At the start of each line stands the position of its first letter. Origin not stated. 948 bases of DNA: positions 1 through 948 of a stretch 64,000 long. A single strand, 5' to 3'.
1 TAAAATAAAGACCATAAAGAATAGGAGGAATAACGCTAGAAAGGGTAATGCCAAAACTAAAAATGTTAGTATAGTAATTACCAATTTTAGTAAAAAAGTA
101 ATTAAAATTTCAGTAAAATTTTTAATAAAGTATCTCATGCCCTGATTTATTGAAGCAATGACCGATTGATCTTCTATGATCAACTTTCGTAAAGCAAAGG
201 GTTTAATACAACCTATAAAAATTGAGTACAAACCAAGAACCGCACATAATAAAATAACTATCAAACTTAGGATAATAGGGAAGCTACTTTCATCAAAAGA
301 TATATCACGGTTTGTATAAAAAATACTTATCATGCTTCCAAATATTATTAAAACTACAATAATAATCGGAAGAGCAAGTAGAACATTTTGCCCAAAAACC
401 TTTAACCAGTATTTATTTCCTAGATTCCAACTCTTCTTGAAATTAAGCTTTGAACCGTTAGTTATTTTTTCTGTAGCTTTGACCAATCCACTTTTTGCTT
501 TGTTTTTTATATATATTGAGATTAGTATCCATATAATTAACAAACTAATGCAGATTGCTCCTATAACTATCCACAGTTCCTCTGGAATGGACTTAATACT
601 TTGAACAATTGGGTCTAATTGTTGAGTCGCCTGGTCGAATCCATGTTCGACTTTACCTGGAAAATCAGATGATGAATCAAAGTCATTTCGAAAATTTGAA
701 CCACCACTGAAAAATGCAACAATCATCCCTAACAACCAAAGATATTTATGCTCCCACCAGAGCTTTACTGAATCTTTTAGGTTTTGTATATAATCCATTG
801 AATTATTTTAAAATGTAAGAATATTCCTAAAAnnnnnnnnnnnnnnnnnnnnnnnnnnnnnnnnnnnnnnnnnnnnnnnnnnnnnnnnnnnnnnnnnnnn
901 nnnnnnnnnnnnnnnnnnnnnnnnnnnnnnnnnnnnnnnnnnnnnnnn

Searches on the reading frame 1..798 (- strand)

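Call 78: search_protein_families(library=pfam, proteins=[window:1-798:-], max_evalue=0.01)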
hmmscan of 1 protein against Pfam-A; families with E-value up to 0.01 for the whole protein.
window:1-798:- (266 aa): 2 families
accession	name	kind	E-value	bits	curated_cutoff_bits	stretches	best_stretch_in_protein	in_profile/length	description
PF24400.1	DUF7544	-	2.4e-09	37.3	27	1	21-265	26-240/302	Family of unknown function (DUF7544)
PF01769.21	MgtE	-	0.01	16.6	27.6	1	125-208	27-100/125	Divalent cation transporter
